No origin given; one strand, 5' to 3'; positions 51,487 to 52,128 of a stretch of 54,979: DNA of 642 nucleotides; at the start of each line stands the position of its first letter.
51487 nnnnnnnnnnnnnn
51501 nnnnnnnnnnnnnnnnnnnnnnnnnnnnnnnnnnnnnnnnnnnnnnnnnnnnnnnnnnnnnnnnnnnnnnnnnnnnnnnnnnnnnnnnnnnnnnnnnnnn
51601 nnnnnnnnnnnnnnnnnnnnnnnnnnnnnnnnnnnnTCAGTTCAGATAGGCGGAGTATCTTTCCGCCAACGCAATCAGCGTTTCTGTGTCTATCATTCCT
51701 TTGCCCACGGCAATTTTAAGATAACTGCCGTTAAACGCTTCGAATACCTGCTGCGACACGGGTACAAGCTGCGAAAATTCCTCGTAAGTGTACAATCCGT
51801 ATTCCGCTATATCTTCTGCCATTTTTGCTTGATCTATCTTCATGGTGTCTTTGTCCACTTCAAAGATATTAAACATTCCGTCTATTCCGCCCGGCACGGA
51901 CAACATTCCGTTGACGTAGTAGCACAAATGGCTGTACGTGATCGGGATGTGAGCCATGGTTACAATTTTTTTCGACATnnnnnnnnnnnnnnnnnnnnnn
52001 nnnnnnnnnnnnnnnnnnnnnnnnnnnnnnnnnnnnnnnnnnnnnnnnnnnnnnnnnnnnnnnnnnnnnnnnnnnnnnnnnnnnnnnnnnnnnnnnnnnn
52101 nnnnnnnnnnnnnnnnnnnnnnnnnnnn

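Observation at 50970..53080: About 110-bp direct repeats, exactly 2001 bp apart, bracket a low-GC three-gene island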

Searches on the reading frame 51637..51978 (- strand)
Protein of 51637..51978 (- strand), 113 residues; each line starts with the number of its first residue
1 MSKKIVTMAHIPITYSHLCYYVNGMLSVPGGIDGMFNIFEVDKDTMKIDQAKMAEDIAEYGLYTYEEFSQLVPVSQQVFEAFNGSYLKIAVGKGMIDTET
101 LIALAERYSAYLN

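Call 13: search_protein_families(library=pfam, proteins=[window:51637-51978:-], max_evalue=0.01)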
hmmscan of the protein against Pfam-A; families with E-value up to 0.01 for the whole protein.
window:51637-51978:- (113 aa): 0 families

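Call 14: search_protein_families(library=ncbifam, proteins=[window:51637-51978:-], max_evalue=0.01)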
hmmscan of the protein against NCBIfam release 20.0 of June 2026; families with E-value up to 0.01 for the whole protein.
window:51637-51978:- (113 aa): 0 families

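Call 16: find_encoding_contigs(protein=window:51637-51978:-, flank=10000, max_places=10)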
Protein window:51637-51978:- (113 aa): 15 contigs read that carry it; 10 places shown.
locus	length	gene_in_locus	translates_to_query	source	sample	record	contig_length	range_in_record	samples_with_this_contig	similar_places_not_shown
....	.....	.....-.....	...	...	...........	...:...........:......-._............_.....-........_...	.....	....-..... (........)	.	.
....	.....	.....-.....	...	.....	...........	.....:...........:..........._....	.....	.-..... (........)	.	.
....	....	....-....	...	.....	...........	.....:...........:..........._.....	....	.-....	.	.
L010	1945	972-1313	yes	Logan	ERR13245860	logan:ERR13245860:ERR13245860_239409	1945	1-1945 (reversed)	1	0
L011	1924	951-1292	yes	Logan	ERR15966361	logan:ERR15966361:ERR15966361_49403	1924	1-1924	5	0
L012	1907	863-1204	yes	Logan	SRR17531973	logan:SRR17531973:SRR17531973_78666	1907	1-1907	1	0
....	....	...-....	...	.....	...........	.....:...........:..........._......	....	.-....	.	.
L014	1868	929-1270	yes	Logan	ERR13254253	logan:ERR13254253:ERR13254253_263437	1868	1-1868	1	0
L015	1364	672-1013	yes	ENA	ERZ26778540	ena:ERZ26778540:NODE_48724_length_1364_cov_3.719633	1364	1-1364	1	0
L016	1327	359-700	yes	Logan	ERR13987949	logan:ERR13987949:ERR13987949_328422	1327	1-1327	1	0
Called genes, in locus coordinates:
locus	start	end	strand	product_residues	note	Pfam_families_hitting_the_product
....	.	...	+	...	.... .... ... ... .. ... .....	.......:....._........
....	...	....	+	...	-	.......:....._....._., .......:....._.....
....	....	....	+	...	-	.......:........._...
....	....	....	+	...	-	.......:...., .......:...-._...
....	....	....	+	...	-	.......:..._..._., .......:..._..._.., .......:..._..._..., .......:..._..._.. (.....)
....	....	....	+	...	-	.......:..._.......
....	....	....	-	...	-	-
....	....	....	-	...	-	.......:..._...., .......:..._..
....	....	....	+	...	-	-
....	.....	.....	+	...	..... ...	-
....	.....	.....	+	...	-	-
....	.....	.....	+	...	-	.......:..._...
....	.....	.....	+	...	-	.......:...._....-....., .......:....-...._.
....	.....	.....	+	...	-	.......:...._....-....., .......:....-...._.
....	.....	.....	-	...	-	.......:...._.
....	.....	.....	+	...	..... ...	-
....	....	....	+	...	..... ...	-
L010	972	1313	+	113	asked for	-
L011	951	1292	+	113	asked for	-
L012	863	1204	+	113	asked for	-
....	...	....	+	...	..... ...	-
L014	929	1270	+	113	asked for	-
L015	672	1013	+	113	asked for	-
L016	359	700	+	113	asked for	-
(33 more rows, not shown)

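Call 25: find_homologous_proteins(query=window:51637-51978:-)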
Query window:51637-51978:- (113 aa): 34 proteins with E <= 0.001 among 35 candidates.
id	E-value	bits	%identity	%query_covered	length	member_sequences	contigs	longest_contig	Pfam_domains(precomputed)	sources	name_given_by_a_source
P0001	4.8e-68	244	100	100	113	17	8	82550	-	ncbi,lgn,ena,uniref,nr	ncbi:MAG TPA: hypothetical protein IAC72_03885 [Candidatus Fimimonas merdipullorum]|uniref:Uncharact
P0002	2.3e-43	165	71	96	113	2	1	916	-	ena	-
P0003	1.7e-42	162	67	94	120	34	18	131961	-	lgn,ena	-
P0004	5.7e-42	160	61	100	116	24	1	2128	-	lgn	-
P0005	9.3e-42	159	65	95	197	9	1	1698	-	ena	-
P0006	1.9e-41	158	64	94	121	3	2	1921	-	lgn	-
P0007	7.3e-41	156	64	95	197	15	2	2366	-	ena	-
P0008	1.3e-40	156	64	95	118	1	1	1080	-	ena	-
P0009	1.1e-39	153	65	97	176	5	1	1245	-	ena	-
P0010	1.2e-39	153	62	94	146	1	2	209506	-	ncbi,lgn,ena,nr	ncbi:MAG TPA: hypothetical protein IAD47_01715 [Candidatus Limihabitans stercoravium]|nr:hypothetica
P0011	3.4e-39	151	61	95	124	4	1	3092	-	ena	-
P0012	4.3e-39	151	64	92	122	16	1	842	-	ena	-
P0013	4.7e-39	151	66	92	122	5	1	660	-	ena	-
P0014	6.6e-39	150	65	95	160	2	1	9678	-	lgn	-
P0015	1.2e-38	149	99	66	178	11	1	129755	-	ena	-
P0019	3.7e-38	148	64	92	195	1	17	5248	-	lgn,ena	-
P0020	5.6e-38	147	62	94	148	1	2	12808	-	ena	-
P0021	1.4e-37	146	63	92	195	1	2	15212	-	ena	-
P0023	1.0e-36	143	63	94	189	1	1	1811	-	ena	-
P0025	3.4e-33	132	60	95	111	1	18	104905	-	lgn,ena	-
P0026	2.0e-31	126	60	92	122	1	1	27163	-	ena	-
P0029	1.7e-26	110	51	89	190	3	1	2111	-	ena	-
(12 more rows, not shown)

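Call 28: find_encoding_contigs(protein=P0003, flank=8000, max_places=4)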
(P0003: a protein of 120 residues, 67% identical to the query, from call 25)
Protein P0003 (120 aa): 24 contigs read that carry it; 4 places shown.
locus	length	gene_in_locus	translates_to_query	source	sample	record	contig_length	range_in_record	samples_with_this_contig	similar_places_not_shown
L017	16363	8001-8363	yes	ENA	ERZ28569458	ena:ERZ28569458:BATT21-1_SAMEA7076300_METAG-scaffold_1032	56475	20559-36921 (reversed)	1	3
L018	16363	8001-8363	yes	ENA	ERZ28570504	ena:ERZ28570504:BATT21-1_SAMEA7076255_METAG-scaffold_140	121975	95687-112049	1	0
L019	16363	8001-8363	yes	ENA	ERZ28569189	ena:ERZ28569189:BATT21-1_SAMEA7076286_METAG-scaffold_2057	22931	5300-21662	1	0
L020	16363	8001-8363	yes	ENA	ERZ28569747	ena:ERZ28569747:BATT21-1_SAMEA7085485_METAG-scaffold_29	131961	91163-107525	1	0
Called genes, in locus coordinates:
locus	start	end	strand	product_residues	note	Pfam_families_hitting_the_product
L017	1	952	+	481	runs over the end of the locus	PF02878:PGM_PMM_I, PF02879:PGM_PMM_II, PF02880:PGM_PMM_III, PF00408:PGM_PMM_IV (weak)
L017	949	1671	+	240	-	PF01182:Glucosamine_iso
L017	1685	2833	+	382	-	PF01979:Amidohydro_1, PF07969:Amidohydro_3 (weak)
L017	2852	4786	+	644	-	PF00005:ABC_tran, PF02463:SMC_N (faint), PF17912:OB_MalK (weak)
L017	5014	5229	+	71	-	-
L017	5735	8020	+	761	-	PF09479:Flg_new (faint), PF18998:Flg_new_2, PF07581:Glug (faint)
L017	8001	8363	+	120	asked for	-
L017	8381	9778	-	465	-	PF18998:Flg_new_2, PF09479:Flg_new (weak)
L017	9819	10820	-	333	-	PF14057:GGGtGRT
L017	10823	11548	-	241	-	-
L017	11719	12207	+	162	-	-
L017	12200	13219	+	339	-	PF00217:ATP-gua_Ptrans, PF27454:McsB_C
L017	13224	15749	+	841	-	PF02861:Clp_N, PF23569:NBD_SMAX1, PF00004:AAA, PF17871:AAA_lid_9, PF00004:AAA, PF07724:AAA_2, PF07728:AAA_5, PF10431:ClpB_D2-small, +9 more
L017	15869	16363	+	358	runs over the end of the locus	PF00535:Glycos_transf_2, PF10111:Glyco_tranf_2_2 (weak)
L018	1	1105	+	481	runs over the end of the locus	PF02878:PGM_PMM_I, PF02879:PGM_PMM_II, PF02880:PGM_PMM_III, PF00408:PGM_PMM_IV (weak)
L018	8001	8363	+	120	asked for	-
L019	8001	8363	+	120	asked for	-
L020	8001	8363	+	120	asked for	-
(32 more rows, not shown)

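Call 29: find_encoding_contigs(protein=P0010, flank=8000, max_places=3)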
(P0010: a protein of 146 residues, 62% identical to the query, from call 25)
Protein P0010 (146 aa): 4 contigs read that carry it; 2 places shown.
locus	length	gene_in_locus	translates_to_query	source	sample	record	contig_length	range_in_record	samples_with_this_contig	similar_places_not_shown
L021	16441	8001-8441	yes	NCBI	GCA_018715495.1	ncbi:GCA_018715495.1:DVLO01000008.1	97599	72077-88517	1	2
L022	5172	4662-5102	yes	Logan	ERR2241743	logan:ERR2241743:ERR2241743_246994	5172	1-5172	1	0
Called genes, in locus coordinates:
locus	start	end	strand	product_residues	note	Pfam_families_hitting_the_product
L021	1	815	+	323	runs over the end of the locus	PF01193:RNA_pol_L, PF01000:RNA_pol_A_bac, PF03118:RNA_pol_A_CTD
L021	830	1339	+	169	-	PF01196:Ribosomal_L17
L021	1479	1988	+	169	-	PF07638:Sigma70_ECF (faint), PF04542:Sigma70_r2 (weak), PF08281:Sigma70_r4_2, PF04545:Sigma70_r4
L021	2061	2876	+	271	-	-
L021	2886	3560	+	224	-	-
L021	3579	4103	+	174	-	-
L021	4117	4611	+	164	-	-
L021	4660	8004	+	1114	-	PF09479:Flg_new (faint)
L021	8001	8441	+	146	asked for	-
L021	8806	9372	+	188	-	PF01195:Pept_tRNA_hydro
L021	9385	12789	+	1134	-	PF17757:UvrB_inter, PF02559:CarD_TRCF_RID, PF00270:DEAD, PF04851:ResIII, PF00271:Helicase_C, PF03461:TRCF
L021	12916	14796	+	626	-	-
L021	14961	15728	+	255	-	PF02585:PIG-L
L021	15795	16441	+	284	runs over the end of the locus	PF00198:2-oxoacid_dh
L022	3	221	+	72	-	?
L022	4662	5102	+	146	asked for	-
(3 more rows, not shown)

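Call 30: find_encoding_contigs(protein=P0025, flank=8000, max_places=4)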
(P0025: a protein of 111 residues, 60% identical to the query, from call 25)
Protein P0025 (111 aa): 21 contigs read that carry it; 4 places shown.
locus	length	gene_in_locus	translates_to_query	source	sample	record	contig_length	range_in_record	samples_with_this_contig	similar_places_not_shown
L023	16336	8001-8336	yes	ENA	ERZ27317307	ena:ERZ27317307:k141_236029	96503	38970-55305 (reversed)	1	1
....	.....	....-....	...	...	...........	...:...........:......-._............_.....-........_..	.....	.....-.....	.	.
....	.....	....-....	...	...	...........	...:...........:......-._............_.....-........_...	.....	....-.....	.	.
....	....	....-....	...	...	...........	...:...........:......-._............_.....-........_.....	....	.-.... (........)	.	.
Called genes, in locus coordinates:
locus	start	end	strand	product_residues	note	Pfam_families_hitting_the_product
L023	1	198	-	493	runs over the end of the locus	PF00135:COesterase, PF20434:BD-FAE, PF07859:Abhydrolase_3 (faint), PF00135:COesterase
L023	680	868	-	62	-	PF00830:Ribosomal_L28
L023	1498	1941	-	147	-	-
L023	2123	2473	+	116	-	PF03780:Asp23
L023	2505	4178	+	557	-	PF02734:Dak2, PF21645:FakA-like_M, PF13684:FakA-like_C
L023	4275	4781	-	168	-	PF12844:HTH_19 (weak), PF13560:HTH_31, PF01381:HTH_3, PF13443:HTH_26 (weak)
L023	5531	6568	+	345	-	PF06283:ThuA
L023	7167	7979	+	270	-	-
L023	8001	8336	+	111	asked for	-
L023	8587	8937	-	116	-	PF04471:Mrr_cat, PF22722:NA-iREase1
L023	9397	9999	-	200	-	PF05076:SUFU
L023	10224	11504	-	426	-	PF05977:MFS_3, PF07690:MFS_1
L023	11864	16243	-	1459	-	PF18998:Flg_new_2 (weak), PF03372:Exo_endo_phos (weak)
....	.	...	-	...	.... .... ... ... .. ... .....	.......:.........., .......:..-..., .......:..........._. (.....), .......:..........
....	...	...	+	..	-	-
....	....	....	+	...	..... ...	-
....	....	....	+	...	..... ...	-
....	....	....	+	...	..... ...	-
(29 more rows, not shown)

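Call 46: find_related_loci(query=window:51637-51978:-, collection=viral_contigs, flank=5000)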
Query window:51637-51978:- (113 aa) in viral_contigs; peptide patterns used: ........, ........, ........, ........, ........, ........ (x = any residue, [..] = any of these).
5 stretches matched a pattern, but none encodes a relative of the query by tblastn (E <= 1e-3).

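Call 47: find_encoding_contigs(protein=P0021, flank=6000, max_places=3)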
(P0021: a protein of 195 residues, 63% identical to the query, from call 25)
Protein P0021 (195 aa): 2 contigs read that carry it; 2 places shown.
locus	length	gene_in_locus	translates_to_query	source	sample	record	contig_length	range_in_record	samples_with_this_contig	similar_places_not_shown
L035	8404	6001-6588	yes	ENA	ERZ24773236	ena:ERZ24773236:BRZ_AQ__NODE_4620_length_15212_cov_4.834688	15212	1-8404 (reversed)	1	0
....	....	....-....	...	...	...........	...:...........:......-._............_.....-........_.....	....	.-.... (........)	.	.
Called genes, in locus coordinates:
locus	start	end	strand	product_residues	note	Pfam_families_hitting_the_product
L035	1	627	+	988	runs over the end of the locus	PF01915:Glyco_hydro_3_C, PF14310:Fn3-like, PF00933:Glyco_hydro_3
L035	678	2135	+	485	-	-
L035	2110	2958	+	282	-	-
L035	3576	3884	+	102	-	-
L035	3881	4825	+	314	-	PF01068:DNA_ligase_A_M, PF01331:mRNA_cap_enzyme (faint), PF04679:DNA_ligase_A_C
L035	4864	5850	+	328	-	PF00817:IMS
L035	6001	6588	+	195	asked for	-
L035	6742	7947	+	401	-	PF13173:AAA_14, PF13635:DUF4143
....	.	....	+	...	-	?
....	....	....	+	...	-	-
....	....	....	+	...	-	-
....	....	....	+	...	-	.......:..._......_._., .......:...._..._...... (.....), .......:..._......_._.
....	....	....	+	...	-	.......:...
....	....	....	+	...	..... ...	-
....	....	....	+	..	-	-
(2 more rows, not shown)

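Call 48: find_encoding_contigs(protein=P0026, flank=6000, max_places=3)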
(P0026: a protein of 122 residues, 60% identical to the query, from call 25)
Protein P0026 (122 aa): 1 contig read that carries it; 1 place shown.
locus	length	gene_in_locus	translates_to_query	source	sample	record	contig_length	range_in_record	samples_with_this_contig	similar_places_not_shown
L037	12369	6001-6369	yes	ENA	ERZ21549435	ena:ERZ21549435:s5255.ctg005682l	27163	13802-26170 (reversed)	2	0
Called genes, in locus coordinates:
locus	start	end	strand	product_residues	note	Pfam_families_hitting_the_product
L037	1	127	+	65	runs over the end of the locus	-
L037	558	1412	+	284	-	PF00882:Zn_dep_PLPC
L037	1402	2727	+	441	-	PF07690:MFS_1, PF11700:ATG22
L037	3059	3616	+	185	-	-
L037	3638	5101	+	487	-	PF00082:Peptidase_S8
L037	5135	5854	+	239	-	-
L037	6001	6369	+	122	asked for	-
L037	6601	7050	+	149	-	-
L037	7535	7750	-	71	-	-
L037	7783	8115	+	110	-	PF02906:Fe_hyd_lg_C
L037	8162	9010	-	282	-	PF00005:ABC_tran, PF02463:SMC_N (faint), PF13304:AAA_21 (faint), PF16326:ABC_tran_CTD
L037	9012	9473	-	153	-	PF12848:ABC_tran_Xtn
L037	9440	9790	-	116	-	-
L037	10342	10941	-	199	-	-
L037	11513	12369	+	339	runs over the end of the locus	PF00438:S-AdoMet_synt_N, PF02772:S-AdoMet_synt_M, PF02773:S-AdoMet_synt_C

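Call 49: find_encoding_contigs(protein=P0020, flank=6000, max_places=3)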
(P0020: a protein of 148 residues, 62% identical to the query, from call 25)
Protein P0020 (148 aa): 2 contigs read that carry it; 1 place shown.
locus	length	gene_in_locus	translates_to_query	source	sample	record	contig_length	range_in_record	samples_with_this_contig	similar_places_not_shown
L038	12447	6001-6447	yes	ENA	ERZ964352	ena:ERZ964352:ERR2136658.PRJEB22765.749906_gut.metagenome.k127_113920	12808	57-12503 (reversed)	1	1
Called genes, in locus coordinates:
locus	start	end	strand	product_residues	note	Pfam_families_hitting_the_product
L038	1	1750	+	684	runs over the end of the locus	?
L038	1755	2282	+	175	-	PF02482:Ribosomal_S30AE, PF16321:Ribosom_S30AE_C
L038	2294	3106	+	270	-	PF01261:AP_endonuc_2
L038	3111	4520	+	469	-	PF00342:PGI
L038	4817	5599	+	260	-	-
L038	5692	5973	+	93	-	-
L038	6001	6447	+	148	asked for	-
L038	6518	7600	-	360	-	PF09515:Thia_YuaJ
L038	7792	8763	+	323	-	PF00005:ABC_tran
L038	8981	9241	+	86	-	PF21699:TM1266-like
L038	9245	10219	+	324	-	PF13379:NMT1_2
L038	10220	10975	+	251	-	PF00528:BPD_transp_1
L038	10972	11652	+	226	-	PF13476:AAA_23 (weak), PF00005:ABC_tran, PF13304:AAA_21 (weak)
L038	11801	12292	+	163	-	PF02075:RuvC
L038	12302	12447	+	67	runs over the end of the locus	?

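Call 60: search_protein_families(library=pfam, proteins=[P0005, P0019, P0029, P0023, P0015], max_evalue=1)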
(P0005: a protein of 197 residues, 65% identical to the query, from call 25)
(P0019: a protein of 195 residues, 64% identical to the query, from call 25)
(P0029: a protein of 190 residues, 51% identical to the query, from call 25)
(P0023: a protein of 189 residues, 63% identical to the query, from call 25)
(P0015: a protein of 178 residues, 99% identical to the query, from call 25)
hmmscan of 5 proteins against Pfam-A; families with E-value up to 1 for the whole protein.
P0005 (197 aa): 1 family
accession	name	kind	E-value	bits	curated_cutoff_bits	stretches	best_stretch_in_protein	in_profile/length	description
PF16369.11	GH43_C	-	0.14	13.2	23.4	1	18-79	15-86/100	C-terminal lipocalin-like domain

P0019 (195 aa): 0 families

P0029 (190 aa): 0 families

P0023 (189 aa): 0 families

P0015 (178 aa): 0 families

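Call 71: find_encoding_contigs(protein=P0002, flank=8000, max_places=5)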
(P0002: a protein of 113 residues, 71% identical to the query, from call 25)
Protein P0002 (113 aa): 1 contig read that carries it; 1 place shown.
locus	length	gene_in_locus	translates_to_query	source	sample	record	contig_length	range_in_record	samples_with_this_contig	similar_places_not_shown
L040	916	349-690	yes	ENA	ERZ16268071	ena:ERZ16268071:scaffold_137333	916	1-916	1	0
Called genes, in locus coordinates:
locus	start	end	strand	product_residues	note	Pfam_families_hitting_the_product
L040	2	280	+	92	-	?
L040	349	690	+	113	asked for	-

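Call 83: predict_structure(alignment_id=A1)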
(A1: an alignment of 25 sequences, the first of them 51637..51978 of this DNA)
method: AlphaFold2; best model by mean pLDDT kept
length: 113 residues; sequences in the alignment: 25
mean_pLDDT: 71.9   pTM: 0.66
mean pLDDT of the five models: 71.9, 71.6, 70.8, 70.0, 69.7
residues with pLDDT >= 90: 20; 70-90: 55; 50-70: 15; < 50: 23
segments of 3 or more residues with pLDDT < 50: 1-22
pLDDT, mean of each block of 10 residues (from residue 1): 33 35 52 67 79 91 93 86 85 88 82 70
secondary structure, 60 per line:
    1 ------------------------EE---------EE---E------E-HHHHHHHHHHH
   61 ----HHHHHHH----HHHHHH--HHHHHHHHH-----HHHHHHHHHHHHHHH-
elements in order: H50-60 H65-71 H76-81 H84-92 H98-112
